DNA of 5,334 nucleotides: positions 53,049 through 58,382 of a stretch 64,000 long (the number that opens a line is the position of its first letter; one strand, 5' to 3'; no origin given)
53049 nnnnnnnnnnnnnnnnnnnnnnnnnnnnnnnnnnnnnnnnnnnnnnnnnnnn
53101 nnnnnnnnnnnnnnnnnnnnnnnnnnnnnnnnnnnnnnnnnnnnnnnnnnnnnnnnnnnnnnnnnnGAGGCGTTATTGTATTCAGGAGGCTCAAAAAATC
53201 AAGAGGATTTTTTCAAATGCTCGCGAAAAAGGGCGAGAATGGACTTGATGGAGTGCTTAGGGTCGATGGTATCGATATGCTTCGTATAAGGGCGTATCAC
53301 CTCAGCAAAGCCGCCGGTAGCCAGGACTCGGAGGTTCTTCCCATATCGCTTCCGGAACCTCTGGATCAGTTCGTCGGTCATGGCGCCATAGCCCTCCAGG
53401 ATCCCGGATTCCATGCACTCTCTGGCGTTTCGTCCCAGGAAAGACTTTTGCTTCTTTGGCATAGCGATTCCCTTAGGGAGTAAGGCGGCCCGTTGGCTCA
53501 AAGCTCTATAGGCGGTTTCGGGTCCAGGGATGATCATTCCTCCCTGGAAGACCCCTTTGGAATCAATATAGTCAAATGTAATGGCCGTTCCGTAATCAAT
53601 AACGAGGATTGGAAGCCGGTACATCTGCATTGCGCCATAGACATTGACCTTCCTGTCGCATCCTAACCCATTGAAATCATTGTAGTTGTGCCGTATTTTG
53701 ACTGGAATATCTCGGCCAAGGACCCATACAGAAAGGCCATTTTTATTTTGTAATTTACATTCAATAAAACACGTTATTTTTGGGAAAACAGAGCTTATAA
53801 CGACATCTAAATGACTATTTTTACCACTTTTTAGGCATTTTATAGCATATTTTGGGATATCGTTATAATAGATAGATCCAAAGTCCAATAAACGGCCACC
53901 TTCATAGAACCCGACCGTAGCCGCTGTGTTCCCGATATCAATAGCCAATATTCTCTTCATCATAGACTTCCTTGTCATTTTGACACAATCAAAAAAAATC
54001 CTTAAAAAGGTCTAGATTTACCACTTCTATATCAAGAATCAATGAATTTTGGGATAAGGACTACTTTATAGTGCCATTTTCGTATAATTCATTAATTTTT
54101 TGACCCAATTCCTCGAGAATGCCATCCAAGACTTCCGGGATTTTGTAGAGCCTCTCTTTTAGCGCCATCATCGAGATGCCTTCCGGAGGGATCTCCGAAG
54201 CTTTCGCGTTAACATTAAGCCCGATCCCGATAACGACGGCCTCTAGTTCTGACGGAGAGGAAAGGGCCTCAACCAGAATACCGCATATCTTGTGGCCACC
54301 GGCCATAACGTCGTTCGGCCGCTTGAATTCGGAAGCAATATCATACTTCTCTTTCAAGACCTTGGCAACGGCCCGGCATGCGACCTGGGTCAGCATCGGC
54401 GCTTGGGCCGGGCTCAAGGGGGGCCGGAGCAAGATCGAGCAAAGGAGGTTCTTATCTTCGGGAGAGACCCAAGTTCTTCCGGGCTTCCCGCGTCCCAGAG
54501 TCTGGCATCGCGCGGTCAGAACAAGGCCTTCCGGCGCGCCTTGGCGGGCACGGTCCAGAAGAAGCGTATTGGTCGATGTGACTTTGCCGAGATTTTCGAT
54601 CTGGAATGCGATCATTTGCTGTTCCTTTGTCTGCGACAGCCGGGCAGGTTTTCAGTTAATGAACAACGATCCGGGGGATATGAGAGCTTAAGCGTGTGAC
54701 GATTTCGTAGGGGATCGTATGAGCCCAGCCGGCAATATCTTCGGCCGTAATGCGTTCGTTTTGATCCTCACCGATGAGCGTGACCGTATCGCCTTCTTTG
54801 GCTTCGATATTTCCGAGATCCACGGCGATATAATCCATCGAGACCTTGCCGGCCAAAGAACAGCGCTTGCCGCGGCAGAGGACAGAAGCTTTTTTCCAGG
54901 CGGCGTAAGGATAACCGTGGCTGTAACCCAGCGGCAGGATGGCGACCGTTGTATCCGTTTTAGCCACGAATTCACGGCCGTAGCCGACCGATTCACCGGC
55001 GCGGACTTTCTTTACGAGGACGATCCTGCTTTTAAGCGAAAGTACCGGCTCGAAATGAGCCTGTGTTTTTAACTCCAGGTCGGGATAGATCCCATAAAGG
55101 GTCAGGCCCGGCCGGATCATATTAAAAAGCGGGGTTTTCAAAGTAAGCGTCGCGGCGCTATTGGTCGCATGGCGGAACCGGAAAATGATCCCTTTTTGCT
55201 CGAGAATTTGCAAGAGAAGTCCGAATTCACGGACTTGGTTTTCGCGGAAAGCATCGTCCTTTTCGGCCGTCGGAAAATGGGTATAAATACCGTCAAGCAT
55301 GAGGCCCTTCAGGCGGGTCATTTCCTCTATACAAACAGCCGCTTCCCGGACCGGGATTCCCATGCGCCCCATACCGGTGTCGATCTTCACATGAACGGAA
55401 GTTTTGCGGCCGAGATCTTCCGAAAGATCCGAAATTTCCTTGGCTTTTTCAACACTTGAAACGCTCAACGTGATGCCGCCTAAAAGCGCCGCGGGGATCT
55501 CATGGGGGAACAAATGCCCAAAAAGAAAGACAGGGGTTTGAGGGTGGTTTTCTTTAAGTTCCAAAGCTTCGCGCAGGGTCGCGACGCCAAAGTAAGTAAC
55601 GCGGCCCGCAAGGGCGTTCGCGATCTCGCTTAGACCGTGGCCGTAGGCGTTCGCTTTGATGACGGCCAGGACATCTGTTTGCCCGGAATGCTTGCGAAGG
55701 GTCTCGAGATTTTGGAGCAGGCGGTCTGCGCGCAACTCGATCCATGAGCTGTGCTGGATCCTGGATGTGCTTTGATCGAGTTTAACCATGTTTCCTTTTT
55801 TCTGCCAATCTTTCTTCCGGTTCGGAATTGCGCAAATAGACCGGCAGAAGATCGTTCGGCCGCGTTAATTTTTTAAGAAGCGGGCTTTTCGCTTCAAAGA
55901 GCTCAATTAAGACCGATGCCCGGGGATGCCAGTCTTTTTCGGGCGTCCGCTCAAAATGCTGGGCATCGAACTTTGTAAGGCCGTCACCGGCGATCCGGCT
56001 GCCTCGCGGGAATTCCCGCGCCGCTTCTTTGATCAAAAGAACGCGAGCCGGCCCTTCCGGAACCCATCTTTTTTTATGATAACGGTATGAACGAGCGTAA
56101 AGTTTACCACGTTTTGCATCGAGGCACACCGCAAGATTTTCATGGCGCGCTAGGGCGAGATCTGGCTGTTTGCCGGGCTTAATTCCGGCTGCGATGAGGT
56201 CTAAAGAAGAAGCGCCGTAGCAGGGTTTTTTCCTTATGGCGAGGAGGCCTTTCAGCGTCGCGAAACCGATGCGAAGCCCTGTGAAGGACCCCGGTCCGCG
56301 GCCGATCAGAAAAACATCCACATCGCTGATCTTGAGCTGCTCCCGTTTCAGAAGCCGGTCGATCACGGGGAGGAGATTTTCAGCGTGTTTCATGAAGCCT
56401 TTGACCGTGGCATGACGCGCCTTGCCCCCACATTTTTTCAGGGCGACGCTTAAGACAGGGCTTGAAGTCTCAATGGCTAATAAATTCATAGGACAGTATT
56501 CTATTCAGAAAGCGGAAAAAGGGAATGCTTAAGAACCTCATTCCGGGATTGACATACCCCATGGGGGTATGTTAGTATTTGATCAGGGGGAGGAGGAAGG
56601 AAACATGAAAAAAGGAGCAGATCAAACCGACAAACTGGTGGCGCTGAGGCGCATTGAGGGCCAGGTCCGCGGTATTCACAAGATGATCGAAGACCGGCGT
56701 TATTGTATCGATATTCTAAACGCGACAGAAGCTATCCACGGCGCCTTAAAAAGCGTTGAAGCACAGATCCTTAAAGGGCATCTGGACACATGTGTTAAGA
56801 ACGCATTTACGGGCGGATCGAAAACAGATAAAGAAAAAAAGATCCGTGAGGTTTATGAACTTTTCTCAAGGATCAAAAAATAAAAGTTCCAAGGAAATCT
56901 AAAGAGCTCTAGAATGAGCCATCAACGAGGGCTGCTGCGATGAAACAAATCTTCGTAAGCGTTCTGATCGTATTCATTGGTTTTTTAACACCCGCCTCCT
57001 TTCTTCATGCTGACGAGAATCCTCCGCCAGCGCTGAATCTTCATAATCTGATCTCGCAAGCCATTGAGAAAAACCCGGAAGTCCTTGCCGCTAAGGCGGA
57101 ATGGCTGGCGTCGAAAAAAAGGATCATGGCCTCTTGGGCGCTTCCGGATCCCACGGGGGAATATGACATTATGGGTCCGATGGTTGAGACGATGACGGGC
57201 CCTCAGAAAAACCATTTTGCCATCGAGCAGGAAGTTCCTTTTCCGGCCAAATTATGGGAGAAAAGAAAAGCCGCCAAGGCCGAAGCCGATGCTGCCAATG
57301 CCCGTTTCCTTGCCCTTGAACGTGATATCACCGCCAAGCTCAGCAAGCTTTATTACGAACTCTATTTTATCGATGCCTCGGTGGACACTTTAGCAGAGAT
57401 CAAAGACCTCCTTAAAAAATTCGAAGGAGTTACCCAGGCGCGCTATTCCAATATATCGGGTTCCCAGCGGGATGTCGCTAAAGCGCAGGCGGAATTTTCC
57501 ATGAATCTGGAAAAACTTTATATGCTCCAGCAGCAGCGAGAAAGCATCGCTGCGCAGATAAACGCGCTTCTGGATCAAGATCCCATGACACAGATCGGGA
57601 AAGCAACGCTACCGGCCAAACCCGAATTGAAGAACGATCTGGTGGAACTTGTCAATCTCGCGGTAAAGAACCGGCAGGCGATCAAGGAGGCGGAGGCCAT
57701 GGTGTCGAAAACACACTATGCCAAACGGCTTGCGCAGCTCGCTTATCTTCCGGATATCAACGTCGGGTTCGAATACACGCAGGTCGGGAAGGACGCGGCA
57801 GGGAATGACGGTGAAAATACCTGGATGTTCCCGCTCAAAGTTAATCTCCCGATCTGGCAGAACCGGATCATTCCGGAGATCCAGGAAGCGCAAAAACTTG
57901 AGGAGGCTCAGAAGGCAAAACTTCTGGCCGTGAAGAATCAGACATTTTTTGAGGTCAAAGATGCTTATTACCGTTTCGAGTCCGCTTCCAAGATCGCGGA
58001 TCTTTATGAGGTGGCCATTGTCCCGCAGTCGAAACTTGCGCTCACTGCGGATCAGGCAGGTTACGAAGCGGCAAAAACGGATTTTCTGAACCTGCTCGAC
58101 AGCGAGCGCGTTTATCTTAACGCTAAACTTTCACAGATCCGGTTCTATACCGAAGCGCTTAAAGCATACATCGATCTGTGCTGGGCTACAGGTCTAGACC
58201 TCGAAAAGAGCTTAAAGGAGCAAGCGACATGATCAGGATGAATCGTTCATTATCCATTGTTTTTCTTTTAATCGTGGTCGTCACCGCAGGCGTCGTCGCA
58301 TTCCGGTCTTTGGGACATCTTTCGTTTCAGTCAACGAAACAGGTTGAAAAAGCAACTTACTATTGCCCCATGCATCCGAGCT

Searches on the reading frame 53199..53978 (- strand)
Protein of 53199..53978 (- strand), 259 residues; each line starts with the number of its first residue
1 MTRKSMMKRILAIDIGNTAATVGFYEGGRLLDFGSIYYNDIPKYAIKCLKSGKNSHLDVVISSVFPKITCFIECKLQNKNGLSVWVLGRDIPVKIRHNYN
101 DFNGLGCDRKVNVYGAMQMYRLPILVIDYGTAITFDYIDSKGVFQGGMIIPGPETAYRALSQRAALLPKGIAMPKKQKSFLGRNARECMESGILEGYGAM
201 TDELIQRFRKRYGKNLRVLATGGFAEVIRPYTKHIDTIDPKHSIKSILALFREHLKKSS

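Call 23: search_protein_families(library=pfam, proteins=[window:53199-53978:-], max_evalue=0.00001)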
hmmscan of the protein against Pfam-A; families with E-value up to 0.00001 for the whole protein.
window:53199-53978:- (259 aa): 1 family
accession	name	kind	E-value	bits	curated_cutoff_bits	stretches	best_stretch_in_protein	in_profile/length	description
PF03309.20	Pan_kinase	-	3.2e-41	141.9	24.7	1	10-207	1-205/205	Type III pantothenate kinase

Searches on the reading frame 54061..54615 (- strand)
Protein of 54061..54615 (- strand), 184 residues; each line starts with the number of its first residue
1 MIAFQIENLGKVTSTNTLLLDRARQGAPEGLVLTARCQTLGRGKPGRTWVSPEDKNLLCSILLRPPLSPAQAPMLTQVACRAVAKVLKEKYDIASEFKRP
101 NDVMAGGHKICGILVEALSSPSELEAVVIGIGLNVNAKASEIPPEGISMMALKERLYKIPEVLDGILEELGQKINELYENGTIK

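Call 46: search_protein_families(library=pfam, proteins=[window:54061-54615:-], max_evalue=0.001)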
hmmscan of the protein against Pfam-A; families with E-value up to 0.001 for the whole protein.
window:54061-54615:- (184 aa): 1 family
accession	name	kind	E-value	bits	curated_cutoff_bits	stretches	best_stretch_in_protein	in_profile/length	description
PF03099.24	BPL_LplA_LipB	-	2.3e-18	66.8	21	1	12-134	5-133/133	Biotin/lipoate A/B protein ligase family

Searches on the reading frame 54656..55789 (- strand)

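Call 23: search_protein_families(library=pfam, proteins=[window:54656-55789:-], max_evalue=0.00001)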
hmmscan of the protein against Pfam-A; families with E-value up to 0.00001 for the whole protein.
window:54656-55789:- (377 aa): 2 families
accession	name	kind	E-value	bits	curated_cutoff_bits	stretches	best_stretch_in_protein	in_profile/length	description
PF01168.26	Ala_racemase_N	-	7.7e-60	202.8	24.1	1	21-236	3-220/220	Alanine racemase, N-terminal domain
PF00842.27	Ala_racemase_C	-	5.4e-42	142.8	25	1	249-374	1-126/127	Alanine racemase, C-terminal domain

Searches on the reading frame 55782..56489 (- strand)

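Call 46: search_protein_families(library=pfam, proteins=[window:55782-56489:-], max_evalue=0.001)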
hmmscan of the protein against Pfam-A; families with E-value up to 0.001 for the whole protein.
window:55782-56489:- (235 aa): 1 family
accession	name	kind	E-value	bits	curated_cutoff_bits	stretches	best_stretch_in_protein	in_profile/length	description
PF00814.31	TsaD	-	4.7e-19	69.6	24.8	1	34-142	28-133/264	tRNA N6-adenosine threonylcarbamoyltransferase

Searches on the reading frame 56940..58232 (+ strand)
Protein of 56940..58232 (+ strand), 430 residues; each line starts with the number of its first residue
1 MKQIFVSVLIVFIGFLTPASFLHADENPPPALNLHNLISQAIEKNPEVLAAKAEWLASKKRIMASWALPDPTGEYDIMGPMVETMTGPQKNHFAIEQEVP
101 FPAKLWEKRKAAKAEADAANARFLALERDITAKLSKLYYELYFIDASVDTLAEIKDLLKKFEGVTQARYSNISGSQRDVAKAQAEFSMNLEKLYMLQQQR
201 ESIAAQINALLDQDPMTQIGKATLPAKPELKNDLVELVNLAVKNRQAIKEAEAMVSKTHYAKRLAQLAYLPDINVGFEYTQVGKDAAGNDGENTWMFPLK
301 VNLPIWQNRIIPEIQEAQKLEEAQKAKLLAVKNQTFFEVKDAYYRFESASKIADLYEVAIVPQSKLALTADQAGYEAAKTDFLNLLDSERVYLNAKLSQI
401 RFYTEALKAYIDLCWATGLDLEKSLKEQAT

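Call 46: search_protein_families(library=pfam, proteins=[window:56940-58232:+], max_evalue=0.001)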
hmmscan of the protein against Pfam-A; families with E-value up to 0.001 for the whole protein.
window:56940-58232:+ (430 aa): 1 family
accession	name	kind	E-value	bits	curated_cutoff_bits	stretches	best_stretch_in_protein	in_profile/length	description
PF02321.23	OEP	-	2.7e-44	151.7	22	2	235-414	2-183/187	Outer membrane efflux protein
